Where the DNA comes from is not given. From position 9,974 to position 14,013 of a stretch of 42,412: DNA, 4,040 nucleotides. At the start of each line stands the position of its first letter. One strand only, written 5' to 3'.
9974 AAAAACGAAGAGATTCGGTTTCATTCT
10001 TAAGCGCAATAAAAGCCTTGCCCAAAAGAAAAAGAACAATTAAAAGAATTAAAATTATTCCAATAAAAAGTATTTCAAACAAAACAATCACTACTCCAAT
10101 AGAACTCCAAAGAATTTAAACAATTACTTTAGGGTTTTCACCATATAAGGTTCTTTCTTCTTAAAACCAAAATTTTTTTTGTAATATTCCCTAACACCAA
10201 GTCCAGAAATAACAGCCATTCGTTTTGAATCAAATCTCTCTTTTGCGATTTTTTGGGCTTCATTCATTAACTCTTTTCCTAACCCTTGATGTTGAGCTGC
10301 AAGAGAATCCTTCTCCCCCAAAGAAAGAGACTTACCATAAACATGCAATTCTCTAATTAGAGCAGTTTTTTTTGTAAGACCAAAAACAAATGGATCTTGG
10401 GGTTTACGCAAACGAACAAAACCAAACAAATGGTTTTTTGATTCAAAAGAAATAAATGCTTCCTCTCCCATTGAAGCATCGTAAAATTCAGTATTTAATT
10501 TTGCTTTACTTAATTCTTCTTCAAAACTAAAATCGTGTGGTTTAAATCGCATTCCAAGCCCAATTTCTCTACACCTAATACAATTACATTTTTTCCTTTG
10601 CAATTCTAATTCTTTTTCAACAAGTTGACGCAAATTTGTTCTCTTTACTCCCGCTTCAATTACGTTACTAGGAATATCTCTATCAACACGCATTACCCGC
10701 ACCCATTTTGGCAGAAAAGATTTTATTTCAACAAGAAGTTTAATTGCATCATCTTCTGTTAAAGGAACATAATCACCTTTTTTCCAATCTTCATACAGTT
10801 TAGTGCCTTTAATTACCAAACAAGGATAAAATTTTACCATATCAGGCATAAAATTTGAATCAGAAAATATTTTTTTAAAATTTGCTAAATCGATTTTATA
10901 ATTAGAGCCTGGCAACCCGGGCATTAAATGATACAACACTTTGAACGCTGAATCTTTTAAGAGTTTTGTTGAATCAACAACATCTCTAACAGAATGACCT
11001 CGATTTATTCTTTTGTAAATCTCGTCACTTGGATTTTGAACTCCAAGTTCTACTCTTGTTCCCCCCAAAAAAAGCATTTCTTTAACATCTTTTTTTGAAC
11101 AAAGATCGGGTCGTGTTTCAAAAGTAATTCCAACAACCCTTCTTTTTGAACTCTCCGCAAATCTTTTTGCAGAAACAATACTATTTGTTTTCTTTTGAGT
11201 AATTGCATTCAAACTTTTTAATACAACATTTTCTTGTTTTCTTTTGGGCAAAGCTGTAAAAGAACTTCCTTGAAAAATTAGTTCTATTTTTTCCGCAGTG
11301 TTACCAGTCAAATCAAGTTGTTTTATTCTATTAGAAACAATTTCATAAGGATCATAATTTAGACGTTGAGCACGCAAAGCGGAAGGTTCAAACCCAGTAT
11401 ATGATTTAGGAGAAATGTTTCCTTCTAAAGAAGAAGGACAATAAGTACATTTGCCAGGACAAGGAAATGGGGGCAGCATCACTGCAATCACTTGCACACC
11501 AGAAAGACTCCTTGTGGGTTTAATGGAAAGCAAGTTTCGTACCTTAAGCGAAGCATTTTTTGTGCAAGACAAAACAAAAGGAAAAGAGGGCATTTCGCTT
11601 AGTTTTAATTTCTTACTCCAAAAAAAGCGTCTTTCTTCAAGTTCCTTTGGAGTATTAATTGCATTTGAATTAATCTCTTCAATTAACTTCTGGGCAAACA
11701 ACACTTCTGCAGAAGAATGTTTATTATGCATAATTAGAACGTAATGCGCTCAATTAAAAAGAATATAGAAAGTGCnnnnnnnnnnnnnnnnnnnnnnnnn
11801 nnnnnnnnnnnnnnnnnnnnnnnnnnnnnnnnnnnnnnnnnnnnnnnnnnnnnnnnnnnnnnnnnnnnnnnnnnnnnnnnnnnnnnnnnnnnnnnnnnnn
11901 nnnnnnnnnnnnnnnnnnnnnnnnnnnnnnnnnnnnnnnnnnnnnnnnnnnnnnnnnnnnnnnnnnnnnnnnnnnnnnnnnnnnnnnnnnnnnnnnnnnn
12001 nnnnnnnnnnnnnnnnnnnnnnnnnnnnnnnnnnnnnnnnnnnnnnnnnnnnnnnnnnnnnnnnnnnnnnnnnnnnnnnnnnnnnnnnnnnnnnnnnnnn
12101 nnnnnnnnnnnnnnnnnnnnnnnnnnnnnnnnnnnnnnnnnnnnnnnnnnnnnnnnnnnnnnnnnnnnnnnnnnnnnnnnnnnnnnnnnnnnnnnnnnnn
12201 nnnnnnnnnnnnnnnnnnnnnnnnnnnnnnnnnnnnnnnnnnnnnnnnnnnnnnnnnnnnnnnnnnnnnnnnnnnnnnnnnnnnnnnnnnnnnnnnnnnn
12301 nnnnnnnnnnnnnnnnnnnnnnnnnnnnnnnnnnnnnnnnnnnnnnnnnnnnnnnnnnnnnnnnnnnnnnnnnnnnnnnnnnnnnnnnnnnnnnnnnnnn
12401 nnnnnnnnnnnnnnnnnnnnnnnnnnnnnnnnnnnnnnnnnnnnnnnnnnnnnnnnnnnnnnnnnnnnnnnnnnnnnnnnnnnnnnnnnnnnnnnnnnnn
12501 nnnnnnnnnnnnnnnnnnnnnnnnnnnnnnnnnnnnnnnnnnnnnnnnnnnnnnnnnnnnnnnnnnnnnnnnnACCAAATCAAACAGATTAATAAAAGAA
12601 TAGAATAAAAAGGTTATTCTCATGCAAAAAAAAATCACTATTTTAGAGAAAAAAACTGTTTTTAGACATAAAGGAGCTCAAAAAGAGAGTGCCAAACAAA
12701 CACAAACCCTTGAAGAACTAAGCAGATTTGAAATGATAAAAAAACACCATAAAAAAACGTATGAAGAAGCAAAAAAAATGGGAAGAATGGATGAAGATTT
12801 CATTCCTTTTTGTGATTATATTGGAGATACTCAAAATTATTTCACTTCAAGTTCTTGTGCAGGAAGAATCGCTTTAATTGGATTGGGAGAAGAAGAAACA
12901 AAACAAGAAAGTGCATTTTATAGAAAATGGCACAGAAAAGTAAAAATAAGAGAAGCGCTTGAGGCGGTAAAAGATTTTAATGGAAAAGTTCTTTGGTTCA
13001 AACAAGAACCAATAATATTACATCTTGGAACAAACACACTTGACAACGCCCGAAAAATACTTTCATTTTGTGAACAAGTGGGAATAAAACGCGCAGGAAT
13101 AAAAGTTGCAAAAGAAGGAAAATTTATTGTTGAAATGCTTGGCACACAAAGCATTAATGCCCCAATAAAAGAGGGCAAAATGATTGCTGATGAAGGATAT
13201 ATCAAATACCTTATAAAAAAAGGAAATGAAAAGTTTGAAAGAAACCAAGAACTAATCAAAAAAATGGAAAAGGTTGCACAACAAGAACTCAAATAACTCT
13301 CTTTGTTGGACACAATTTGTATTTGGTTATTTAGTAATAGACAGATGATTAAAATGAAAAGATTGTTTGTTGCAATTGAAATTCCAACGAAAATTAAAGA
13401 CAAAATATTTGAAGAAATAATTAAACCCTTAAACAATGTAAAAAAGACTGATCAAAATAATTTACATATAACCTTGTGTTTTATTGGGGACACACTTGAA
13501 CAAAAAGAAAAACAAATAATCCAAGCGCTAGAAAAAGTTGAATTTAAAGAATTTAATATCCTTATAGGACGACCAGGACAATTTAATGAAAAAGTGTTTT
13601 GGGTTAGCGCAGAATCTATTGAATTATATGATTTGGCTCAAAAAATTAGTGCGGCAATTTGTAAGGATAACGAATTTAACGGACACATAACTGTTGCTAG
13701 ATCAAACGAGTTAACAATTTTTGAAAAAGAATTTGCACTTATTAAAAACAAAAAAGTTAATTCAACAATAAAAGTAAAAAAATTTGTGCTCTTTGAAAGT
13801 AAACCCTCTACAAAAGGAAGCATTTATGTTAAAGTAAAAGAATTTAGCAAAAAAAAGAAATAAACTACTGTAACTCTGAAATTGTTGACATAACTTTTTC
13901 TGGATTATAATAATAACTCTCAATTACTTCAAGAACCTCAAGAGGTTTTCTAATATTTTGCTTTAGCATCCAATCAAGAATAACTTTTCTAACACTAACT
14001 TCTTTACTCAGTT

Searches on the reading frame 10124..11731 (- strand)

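Call 44: search_protein_families(library=pfam, proteins=[window:10124-11731:-], max_evalue=0.001)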
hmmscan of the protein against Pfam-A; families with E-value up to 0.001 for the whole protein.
window:10124-11731:- (535 aa): 4 families
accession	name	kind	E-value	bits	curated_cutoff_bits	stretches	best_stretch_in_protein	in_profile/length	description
PF16199.10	Radical_SAM_C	-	4.9e-25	87.9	31.9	1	296-376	1-84/85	Radical_SAM C-terminal domain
PF04055.27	Radical_SAM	-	9.5e-16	58.8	29.5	1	91-279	7-157/166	Radical SAM superfamily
PF00583.31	Acetyltransf_1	-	2.3e-06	28.3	20.7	1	416-523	24-116/116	Acetyltransferase (GNAT) family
PF13673.13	Acetyltransf_10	-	0.00016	22.1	23.6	0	478-528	62-112/128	Acetyltransferase (GNAT) domain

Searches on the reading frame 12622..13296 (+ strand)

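Call 44: search_protein_families(library=pfam, proteins=[window:12622-13296:+], max_evalue=0.001)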
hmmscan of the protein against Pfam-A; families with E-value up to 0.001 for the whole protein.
window:12622-13296:+ (224 aa): 1 family
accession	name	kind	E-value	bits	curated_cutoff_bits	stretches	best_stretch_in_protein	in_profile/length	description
PF02676.19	TYW3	-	1.4e-35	123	27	1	29-217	6-207/211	Methyltransferase TYW3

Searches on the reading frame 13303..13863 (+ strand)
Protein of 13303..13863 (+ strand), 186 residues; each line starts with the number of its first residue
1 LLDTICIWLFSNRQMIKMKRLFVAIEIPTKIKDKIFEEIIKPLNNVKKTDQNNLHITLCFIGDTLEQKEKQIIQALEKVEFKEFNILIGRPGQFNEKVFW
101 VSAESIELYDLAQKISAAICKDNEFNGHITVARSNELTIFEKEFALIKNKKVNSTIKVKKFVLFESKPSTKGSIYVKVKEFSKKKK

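Call 44: search_protein_families(library=pfam, proteins=[window:13303-13863:+], max_evalue=0.001)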
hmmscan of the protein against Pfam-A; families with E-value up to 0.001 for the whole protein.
window:13303-13863:+ (186 aa): 2 families
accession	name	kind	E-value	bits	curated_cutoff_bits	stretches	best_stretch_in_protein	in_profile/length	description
PF02834.22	LigT_PEase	-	5.1e-15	55.9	23.3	2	43-97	24-84/87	LigT like Phosphoesterase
PF13563.12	2_5_RNA_ligase2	-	1.7e-09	38.3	27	1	47-165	19-147/152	2'-5' RNA ligase superfamily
